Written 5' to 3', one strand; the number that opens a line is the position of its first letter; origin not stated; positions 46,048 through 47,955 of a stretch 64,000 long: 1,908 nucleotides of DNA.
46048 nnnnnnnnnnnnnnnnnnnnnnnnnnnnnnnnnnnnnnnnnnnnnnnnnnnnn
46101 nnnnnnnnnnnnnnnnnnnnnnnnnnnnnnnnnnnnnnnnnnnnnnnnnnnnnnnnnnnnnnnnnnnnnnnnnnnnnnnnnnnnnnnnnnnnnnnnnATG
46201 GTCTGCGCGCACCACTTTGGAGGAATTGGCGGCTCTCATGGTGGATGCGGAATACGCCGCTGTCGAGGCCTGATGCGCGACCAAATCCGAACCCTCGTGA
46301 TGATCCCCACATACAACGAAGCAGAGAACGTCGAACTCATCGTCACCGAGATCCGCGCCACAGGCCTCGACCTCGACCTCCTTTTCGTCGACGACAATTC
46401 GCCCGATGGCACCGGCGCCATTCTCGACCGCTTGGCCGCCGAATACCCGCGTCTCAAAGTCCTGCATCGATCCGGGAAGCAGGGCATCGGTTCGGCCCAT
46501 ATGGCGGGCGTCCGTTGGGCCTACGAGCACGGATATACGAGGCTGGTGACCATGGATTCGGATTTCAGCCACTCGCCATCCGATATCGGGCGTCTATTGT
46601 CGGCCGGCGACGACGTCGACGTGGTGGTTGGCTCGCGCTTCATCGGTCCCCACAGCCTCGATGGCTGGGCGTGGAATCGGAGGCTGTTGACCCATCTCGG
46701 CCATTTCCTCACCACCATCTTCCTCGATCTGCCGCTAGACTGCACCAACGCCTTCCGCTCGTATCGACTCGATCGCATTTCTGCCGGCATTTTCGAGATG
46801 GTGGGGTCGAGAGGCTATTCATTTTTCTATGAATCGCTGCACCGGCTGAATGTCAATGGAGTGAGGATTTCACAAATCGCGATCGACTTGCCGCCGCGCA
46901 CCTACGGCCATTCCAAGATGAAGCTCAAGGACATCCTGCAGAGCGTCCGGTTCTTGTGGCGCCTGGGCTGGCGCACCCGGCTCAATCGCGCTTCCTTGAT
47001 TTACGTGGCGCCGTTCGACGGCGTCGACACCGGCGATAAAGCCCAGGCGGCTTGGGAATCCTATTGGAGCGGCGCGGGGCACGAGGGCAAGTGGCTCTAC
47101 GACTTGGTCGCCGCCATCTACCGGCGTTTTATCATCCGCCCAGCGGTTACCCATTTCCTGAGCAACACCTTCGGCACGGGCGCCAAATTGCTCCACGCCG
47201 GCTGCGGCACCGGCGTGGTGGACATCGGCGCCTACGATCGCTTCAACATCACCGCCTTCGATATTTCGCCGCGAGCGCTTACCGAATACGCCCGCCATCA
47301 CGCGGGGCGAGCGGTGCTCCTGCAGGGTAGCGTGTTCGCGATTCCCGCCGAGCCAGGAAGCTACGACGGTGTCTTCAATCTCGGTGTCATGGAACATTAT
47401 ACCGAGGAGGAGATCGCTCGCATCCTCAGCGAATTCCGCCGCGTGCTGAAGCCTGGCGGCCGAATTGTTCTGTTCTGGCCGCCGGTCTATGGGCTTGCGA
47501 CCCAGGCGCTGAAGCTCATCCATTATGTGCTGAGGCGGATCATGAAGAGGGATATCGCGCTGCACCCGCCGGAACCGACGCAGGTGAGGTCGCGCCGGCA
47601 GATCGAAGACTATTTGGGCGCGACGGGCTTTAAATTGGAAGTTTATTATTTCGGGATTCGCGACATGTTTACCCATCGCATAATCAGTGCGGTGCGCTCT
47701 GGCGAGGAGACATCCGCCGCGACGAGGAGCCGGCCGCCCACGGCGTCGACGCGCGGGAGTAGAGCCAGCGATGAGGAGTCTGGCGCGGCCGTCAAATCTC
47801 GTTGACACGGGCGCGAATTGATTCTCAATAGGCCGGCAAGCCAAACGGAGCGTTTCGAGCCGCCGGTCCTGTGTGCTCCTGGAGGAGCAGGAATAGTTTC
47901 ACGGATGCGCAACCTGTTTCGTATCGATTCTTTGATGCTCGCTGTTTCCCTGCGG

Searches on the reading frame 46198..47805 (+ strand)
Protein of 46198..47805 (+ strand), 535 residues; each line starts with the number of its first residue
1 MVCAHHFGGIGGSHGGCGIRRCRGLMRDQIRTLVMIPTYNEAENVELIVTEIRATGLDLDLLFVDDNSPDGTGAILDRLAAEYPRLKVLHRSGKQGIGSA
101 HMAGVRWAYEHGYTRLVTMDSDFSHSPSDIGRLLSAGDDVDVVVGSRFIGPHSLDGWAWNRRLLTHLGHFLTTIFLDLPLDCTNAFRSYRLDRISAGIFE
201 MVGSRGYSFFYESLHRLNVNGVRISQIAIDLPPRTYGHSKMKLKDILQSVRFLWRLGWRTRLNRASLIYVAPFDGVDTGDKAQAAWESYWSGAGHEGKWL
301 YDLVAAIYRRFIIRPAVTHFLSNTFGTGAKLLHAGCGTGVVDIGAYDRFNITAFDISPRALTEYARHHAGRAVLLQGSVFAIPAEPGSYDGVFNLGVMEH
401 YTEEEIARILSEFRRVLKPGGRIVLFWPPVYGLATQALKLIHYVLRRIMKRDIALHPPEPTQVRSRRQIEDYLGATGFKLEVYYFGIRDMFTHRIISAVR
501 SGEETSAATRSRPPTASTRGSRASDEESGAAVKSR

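Call 12: search_protein_families(library=pfam, proteins=[window:46198-47805:+], max_evalue=0.01)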
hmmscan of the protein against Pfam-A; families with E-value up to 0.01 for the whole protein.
window:46198-47805:+ (535 aa): 10 families
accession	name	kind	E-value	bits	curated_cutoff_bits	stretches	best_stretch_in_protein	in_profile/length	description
PF00535.33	Glycos_transf_2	-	6.1e-24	85.3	23.3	1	34-171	2-140/168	Glycosyl transferase family 2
PF08241.18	Methyltransf_11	-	1.7e-15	57.9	21.2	1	332-425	1-95/95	Methyltransferase domain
PF13649.12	Methyltransf_25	-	1.9e-15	57.8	27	1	332-421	2-97/97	Methyltransferase domain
PF08242.18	Methyltransf_12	-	2.1e-11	44.8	30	1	332-423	1-98/98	Methyltransferase domain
PF13489.12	Methyltransf_23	-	5.1e-09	36.5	27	1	317-480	12-161/164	Methyltransferase domain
PF13847.12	Methyltransf_31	-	5.8e-08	33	27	1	328-424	4-108/145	Methyltransferase domain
PF13641.12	Glyco_tranf_2_3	-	0.00028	21.4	27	1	32-145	3-121/230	Glycosyltransferase like family 2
PF02353.26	CMAS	-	0.00074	19.3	27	0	327-425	62-164/273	Mycolic acid cyclopropane synthetase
PF01209.24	Ubie_methyltran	-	0.0064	16.3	20.1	1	327-425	47-151/233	ubiE/COQ5 methyltransferase family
PF00891.24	Methyltransf_2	-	0.0085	15.9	22.3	0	335-425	70-164/210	O-methyltransferase domain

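Call 79: search_protein_families(library=ncbifam, proteins=[window:46198-47805:+], max_evalue=0.00001)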
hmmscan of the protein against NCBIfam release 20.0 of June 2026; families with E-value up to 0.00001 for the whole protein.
window:46198-47805:+ (535 aa): 11 families
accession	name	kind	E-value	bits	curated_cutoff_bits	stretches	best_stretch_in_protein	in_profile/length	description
NF058614.1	PPMAGASynPpgS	equivalog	7e-12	45.2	370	1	33-240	3-205/226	polyprenyl-phospho-N-acetylgalactosaminyl synthase PpgS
TIGR03937.1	PgaC_IcaA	equivalog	1.3e-10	40.9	422.3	1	33-122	48-135/407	poly-beta-1,6-N-acetyl-D-glucosamine synthase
NF045667.1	MTase_DVU1556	equivalog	5.5e-10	39.1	155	1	325-425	20-119/213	DVU_1556 family methyltransferase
NF043040.1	corrin_prot_MT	hypoth_equivalog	1.4e-09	37.7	180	1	323-425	37-147/216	corrinoid protein-associated methyltransferase CpaM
TIGR02021.1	BchM-ChlM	equivalog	3e-09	36.6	158.9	1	317-430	44-158/218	magnesium protoporphyrin IX methyltransferase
TIGR04182.1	glyco_TIGR04182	equivalog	4.2e-09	36.2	325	1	34-149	4-111/293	S-layer glycoprotein N-glycosyltransferase AglJ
NF047588.1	GlcsyltransPgfSStrep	equivalog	1.2e-07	31.3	500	1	34-147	5-121/308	glycosyltransferase PgfS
NF007610.0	PRK10258.1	equivalog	2e-07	30.6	342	1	329-424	44-137/251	malonyl-ACP O-methyltransferase BioC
NF007986.1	PRK10714.1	equivalog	7e-07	28.5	529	1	33-147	9-125/316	undecaprenyl-phosphate 4-deoxy-4-formamido-L-arabinose transferase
TIGR03469.1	HpnB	hypoth_equivalog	4e-06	26.1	379.25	1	33-141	47-164/386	hopene-associated glycosyltransferase HpnB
NF007482.0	PRK10073.1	equivalog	9.6e-06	24.8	423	0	31-120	7-95/334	glycosyltransferase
